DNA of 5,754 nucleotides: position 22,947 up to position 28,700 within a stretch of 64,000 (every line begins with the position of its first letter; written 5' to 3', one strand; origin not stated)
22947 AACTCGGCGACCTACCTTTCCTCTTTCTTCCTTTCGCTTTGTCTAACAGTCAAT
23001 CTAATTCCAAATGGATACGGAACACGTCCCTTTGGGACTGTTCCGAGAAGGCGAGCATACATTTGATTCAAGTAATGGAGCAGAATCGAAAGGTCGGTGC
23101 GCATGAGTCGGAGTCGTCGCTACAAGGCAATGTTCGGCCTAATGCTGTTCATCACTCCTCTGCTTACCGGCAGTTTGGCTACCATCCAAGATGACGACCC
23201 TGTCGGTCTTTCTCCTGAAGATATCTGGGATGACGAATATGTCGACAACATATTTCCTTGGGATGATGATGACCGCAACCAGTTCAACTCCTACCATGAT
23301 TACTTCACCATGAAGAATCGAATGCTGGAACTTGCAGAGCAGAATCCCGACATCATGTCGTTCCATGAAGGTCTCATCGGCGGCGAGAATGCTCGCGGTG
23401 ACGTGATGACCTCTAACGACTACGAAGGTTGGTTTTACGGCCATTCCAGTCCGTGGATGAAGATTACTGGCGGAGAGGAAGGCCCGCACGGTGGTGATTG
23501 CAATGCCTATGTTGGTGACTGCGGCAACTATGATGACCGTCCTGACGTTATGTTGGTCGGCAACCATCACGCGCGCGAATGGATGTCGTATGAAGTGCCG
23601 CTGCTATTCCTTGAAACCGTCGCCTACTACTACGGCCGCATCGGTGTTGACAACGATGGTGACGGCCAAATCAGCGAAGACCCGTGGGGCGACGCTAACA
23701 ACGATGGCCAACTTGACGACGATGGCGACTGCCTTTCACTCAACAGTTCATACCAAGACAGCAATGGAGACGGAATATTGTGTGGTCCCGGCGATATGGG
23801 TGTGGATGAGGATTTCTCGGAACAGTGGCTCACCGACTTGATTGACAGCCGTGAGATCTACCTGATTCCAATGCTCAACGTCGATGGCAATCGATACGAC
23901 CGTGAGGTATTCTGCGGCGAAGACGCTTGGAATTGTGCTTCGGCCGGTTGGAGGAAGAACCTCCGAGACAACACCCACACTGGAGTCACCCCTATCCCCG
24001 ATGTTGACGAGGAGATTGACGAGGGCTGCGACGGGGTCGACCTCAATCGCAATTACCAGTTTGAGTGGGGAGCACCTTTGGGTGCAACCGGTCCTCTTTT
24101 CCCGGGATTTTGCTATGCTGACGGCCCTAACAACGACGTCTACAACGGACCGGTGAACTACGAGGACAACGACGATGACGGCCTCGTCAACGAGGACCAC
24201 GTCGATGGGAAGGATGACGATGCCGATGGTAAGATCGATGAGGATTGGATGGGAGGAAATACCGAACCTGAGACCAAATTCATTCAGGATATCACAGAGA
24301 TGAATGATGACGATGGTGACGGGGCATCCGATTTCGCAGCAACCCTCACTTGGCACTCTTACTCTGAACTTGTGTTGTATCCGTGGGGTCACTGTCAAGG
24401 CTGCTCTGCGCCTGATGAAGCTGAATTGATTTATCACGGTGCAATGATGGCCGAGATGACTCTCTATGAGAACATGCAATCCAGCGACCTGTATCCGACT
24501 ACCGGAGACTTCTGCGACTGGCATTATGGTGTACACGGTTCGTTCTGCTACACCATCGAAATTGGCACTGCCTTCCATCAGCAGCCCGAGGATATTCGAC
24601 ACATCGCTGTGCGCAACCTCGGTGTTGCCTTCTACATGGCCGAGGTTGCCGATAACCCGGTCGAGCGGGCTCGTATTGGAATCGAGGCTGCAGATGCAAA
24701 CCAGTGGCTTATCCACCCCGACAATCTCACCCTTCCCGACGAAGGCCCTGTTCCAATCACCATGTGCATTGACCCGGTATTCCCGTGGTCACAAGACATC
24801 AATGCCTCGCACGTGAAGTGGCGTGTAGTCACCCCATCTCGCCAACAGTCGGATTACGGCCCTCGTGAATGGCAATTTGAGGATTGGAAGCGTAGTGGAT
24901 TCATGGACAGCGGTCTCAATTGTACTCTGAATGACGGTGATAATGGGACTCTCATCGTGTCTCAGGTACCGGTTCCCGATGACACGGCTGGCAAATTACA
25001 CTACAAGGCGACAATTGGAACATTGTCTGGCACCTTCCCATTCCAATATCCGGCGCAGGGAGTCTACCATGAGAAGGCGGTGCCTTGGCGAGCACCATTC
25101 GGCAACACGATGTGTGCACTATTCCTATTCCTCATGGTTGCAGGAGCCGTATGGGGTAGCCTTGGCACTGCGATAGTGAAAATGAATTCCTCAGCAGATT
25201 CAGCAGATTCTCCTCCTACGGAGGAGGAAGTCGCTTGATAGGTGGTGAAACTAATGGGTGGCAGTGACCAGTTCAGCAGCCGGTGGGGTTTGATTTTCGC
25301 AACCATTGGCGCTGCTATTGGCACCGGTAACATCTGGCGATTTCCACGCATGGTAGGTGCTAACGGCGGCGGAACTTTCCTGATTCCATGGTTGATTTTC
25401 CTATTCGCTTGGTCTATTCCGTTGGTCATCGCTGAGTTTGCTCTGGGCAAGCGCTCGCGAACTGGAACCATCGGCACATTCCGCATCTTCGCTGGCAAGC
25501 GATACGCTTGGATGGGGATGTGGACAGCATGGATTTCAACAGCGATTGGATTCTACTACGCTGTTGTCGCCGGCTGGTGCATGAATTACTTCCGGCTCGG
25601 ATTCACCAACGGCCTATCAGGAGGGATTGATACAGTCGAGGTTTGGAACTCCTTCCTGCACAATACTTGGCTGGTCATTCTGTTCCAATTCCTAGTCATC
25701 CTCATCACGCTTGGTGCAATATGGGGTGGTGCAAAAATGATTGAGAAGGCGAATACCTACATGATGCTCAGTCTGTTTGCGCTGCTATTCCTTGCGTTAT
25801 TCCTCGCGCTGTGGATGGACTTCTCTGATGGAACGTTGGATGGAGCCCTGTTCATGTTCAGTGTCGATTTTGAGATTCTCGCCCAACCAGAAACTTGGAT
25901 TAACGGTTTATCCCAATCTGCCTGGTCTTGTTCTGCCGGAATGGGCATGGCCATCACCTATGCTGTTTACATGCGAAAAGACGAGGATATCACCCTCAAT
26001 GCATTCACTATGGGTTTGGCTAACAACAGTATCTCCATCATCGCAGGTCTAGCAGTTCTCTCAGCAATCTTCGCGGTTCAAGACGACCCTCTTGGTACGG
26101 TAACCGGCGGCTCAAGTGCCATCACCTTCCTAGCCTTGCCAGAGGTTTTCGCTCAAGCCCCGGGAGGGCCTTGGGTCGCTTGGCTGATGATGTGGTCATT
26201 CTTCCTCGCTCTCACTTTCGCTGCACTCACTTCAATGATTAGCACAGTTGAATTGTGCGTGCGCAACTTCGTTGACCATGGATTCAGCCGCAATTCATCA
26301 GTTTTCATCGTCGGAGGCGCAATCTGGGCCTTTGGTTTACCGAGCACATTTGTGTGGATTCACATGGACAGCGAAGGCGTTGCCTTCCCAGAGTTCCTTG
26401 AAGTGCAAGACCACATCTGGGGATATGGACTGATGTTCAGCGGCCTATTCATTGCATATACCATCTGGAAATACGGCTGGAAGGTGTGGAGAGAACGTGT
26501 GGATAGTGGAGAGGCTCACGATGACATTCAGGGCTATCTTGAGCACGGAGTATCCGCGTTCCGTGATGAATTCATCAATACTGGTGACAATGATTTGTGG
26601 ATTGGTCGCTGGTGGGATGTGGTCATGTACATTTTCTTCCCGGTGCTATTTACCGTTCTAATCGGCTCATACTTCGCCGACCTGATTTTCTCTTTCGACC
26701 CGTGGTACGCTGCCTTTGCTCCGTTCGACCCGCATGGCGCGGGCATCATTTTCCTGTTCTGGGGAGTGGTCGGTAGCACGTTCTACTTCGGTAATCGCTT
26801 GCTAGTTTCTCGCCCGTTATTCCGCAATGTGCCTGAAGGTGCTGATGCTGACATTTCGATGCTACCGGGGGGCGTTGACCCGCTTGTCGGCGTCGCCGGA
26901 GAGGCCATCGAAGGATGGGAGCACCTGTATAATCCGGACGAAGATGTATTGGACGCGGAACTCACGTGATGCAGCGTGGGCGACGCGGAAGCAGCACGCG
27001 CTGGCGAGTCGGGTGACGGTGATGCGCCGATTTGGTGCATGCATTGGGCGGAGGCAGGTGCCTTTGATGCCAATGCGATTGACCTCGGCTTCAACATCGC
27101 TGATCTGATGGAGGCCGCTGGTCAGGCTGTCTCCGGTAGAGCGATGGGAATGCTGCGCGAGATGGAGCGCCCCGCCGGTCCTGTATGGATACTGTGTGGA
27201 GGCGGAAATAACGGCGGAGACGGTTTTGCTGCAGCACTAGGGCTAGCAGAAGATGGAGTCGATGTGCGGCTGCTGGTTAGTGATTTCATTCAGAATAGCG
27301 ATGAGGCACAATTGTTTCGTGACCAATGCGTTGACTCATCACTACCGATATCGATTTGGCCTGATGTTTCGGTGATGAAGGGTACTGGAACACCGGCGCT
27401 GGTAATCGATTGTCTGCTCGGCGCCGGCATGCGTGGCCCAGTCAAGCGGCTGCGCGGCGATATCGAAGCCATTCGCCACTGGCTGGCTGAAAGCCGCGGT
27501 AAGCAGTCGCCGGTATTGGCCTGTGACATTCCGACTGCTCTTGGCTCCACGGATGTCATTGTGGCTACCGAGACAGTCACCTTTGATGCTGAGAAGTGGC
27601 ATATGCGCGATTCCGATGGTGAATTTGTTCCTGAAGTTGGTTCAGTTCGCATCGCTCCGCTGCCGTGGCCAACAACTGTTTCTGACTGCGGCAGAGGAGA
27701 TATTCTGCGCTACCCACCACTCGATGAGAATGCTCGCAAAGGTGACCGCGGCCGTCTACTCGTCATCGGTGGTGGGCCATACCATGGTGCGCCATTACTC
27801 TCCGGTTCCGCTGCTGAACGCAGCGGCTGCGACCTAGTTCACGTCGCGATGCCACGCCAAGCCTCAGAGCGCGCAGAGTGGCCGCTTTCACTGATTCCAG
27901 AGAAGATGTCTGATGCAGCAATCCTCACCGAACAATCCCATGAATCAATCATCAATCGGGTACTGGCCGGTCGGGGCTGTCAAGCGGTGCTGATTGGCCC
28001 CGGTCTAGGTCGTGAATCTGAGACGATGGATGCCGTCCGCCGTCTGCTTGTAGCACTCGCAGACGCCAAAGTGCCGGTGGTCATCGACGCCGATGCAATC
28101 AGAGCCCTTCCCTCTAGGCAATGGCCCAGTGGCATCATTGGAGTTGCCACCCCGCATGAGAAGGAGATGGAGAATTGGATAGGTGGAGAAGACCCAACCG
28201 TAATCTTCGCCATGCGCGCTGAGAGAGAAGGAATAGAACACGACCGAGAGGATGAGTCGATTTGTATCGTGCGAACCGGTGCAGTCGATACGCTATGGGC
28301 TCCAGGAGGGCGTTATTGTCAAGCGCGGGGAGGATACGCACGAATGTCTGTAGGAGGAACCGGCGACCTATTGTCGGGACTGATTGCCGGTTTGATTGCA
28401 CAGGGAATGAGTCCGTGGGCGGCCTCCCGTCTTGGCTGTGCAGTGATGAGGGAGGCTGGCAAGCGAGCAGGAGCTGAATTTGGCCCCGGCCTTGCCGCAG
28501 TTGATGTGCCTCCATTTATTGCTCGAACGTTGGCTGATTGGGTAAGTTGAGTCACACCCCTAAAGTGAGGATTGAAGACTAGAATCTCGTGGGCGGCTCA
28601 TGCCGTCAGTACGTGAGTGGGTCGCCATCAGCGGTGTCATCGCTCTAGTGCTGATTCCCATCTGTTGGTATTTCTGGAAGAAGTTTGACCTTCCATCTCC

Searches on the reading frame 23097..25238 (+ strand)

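Call 31: search_protein_families(library=pfam, proteins=[window:23097-25238:+], max_evalue=0.001)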
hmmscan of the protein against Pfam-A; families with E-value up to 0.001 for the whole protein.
window:23097-25238:+ (713 aa): 1 family
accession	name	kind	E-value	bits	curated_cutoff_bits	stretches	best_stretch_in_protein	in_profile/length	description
PF00246.29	Peptidase_M14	-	5.7e-32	111.9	21.6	1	242-504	80-280/286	Zinc carboxypeptidase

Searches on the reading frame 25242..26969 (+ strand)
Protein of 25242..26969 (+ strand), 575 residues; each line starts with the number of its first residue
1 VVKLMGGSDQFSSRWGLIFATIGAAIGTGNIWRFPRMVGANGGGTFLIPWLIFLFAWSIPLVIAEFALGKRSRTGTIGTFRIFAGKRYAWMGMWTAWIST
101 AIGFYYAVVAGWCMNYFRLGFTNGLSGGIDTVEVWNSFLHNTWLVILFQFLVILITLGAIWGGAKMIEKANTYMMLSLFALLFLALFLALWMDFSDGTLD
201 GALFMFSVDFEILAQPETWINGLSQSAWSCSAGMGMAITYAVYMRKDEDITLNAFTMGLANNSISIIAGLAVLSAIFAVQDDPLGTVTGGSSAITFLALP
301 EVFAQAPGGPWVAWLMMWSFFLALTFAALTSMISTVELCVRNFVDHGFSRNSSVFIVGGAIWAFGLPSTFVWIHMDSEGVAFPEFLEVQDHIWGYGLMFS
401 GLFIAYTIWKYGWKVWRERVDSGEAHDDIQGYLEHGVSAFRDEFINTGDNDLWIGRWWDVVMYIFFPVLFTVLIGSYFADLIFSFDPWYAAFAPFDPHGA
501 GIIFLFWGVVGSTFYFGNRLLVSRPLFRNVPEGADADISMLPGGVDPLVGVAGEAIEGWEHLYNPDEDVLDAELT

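Call 31: search_protein_families(library=pfam, proteins=[window:25242-26969:+], max_evalue=0.001)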
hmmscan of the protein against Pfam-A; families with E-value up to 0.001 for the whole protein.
window:25242-26969:+ (575 aa): 1 family
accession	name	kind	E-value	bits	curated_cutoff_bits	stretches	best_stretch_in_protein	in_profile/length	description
PF00209.24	SNF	-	1.3e-45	156.5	27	2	9-126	2-118/524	Sodium:neurotransmitter symporter family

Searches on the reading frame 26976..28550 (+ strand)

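Call 31: search_protein_families(library=pfam, proteins=[window:26976-28550:+], max_evalue=0.001)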
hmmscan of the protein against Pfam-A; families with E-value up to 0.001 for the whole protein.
window:26976-28550:+ (524 aa): 2 families
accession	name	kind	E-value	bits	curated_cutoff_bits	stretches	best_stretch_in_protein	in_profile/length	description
PF01256.23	Carb_kinase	-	7.1e-32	111.2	27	1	262-510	2-235/242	NAD(P)H-hydrate dehydratase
PF03853.21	YjeF_N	-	6.1e-25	88.6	24.9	1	43-207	3-167/169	YjeF-related protein N-terminus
